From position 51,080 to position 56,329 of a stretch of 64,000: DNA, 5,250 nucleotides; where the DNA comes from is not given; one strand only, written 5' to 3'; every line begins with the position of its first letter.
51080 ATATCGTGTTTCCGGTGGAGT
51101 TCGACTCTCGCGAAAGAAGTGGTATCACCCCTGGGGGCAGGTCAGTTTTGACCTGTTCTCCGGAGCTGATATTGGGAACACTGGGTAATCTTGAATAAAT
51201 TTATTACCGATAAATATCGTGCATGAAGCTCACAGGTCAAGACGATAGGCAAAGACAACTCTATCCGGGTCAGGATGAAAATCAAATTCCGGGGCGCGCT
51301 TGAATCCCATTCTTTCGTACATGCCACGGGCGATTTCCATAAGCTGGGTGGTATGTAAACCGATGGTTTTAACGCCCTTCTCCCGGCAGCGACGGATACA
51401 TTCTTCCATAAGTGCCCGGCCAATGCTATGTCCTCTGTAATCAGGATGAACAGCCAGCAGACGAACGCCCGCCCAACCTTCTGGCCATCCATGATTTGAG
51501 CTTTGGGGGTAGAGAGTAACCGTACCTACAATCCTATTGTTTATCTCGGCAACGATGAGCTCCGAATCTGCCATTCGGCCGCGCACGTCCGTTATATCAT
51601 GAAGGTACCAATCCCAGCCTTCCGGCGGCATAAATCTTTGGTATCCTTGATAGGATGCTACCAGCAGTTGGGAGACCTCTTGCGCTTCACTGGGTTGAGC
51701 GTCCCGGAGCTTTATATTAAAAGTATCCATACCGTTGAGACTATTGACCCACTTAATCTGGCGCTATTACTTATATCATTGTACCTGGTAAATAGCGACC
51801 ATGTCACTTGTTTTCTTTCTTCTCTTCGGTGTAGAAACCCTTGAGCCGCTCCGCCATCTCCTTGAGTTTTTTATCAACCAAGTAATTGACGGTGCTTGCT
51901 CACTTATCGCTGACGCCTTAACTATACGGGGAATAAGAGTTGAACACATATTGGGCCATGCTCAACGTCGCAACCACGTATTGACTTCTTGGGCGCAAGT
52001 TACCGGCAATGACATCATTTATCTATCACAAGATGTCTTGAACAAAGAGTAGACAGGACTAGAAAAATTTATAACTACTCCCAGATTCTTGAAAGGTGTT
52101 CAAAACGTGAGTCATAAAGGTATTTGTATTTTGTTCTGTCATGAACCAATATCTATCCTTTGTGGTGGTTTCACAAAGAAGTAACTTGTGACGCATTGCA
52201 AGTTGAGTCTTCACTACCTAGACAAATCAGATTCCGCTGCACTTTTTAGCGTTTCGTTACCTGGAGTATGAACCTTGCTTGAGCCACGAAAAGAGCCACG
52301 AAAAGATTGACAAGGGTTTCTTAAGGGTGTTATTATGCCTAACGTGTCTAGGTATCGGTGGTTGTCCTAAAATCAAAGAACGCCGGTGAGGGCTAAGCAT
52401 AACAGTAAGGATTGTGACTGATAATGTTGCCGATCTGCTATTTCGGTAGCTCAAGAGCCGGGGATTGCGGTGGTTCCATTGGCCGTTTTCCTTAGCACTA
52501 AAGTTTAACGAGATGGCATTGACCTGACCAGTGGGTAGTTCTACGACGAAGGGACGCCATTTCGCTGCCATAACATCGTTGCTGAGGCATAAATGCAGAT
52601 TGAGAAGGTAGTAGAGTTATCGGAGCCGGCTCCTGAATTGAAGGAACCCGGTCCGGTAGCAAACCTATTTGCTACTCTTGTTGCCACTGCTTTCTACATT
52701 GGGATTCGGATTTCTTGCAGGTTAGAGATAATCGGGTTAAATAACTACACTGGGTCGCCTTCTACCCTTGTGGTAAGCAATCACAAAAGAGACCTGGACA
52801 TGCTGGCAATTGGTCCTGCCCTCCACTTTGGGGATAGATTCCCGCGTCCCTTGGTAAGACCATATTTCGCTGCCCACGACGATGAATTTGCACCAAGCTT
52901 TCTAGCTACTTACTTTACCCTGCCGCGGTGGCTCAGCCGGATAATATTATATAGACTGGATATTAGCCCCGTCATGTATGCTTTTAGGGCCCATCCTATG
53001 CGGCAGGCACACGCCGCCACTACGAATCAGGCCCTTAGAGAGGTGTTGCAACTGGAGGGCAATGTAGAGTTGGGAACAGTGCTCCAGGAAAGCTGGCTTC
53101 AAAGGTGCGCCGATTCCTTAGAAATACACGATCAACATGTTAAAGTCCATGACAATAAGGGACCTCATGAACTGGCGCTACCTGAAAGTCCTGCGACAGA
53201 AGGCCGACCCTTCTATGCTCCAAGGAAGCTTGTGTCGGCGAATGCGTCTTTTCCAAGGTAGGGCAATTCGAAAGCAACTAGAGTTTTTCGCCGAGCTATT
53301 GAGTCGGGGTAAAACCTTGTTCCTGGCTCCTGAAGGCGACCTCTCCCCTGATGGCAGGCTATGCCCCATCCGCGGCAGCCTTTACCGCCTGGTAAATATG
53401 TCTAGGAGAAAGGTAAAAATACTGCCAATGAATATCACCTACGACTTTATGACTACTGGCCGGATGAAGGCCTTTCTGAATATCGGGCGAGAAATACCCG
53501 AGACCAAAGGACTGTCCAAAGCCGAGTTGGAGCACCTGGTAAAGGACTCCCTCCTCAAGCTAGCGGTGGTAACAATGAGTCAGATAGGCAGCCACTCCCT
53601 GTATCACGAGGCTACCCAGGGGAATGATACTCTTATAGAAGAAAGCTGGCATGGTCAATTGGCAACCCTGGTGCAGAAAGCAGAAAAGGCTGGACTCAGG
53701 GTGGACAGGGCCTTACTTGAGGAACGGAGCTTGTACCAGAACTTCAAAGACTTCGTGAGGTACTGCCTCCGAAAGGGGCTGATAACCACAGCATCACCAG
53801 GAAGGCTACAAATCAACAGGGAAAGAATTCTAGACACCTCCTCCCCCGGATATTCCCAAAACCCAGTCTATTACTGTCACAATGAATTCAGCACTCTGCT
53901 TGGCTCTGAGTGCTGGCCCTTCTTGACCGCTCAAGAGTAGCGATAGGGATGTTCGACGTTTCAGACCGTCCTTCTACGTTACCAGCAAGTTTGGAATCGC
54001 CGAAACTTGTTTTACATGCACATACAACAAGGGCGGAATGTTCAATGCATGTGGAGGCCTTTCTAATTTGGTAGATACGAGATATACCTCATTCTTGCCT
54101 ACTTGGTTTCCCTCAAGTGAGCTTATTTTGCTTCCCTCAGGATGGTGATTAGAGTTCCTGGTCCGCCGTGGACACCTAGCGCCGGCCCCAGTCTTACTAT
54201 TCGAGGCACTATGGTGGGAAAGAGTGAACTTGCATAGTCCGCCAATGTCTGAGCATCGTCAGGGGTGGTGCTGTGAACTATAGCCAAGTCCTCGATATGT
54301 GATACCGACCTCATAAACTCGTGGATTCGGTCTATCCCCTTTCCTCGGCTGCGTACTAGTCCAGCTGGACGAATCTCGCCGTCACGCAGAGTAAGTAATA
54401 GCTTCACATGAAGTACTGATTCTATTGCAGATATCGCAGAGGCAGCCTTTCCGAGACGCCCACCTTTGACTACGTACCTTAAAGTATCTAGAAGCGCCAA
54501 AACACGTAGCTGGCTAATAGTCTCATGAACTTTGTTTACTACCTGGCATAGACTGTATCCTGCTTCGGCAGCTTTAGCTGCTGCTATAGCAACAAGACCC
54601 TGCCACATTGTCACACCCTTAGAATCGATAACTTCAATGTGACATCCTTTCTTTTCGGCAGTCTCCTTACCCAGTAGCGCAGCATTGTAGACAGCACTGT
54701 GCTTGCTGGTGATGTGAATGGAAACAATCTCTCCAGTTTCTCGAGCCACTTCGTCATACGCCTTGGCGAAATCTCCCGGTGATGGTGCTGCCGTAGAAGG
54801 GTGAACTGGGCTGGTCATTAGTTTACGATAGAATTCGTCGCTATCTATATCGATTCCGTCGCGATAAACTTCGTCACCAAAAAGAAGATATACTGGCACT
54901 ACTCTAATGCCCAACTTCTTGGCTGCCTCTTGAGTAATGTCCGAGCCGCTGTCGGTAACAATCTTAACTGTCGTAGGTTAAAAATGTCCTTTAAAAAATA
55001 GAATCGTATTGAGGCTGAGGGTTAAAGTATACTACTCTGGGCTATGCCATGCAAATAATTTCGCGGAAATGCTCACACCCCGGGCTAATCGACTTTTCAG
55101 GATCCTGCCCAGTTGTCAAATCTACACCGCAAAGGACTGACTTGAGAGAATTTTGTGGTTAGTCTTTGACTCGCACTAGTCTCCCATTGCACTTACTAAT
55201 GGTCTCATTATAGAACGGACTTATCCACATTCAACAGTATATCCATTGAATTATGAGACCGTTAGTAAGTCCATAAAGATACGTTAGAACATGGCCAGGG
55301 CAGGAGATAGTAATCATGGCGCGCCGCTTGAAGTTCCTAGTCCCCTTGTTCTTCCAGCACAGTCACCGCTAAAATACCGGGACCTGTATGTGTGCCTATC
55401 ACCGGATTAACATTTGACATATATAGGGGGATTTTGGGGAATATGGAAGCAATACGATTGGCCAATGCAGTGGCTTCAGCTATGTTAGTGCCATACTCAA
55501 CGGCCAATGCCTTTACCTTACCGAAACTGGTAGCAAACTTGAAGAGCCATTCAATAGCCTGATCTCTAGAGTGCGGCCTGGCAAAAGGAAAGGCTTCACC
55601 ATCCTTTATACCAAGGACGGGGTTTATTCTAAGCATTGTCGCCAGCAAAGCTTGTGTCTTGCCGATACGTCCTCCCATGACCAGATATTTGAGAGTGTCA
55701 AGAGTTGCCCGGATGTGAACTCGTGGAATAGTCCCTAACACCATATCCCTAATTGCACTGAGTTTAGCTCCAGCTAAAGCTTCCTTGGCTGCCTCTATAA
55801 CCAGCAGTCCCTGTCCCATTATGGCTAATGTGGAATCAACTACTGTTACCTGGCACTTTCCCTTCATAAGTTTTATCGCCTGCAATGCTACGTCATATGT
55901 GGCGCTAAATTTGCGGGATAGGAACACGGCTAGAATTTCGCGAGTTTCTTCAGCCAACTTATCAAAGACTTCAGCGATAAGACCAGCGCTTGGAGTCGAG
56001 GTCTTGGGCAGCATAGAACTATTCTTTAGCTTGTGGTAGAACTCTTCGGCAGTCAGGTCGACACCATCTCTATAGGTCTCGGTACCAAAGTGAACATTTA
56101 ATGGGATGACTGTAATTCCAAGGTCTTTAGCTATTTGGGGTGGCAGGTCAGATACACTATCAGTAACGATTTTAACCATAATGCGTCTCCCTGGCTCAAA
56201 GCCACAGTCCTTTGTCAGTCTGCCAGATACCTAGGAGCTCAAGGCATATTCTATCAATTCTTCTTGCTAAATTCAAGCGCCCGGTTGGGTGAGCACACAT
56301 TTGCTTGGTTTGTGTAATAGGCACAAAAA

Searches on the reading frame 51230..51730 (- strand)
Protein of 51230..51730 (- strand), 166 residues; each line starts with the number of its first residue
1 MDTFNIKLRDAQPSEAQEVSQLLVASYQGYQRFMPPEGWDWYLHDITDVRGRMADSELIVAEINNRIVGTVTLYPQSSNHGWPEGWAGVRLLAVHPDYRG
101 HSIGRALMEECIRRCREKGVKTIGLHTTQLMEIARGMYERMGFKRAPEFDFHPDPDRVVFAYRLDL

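Call 51: search_protein_families(library=pfam, proteins=[window:51230-51730:-], max_evalue=0.0001)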
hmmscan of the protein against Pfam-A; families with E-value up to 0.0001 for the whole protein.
window:51230-51730:- (166 aa): 5 families
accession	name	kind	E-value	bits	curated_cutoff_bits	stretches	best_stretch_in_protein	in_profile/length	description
PF00583.31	Acetyltransf_1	-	3e-21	76.3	20.7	1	36-143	11-116/116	Acetyltransferase (GNAT) family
PF13508.13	Acetyltransf_7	-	5.3e-18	65.6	27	1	55-144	2-83/84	Acetyltransferase (GNAT) domain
PF13673.13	Acetyltransf_10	-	1.8e-13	51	23.6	1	48-145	21-109/128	Acetyltransferase (GNAT) domain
PF13527.13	Acetyltransf_9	-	2.2e-13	50.8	25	1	8-144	2-125/127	Acetyltransferase (GNAT) domain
PF13480.13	Acetyltransf_6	-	1.1e-06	29.3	22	1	11-124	26-133/143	Acetyltransferase (GNAT) domain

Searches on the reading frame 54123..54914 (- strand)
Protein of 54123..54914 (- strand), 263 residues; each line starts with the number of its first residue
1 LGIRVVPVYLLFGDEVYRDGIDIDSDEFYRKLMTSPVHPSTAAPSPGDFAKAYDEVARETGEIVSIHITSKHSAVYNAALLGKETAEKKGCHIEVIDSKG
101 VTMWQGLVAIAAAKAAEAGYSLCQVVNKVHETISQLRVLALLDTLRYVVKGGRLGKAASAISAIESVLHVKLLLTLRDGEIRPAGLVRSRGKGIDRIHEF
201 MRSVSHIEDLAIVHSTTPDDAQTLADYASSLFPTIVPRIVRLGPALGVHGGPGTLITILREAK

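Call 35: search_protein_families(library=pfam, proteins=[window:54123-54914:-], max_evalue=0.00001)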
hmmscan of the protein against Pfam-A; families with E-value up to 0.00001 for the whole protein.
window:54123-54914:- (263 aa): 1 family
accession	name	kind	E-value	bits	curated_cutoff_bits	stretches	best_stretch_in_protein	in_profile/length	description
PF02645.21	DegV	-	1.3e-56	192.4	27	1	2-255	21-273/280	Uncharacterised protein, DegV family COG1307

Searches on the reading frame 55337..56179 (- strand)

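Call 35: search_protein_families(library=pfam, proteins=[window:55337-56179:-], max_evalue=0.00001)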
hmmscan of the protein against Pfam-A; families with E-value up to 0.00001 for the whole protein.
window:55337-56179:- (280 aa): 1 family
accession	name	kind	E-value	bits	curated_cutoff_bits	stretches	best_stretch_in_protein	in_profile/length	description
PF02645.21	DegV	-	7.3e-73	245.8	27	1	2-276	2-279/280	Uncharacterised protein, DegV family COG1307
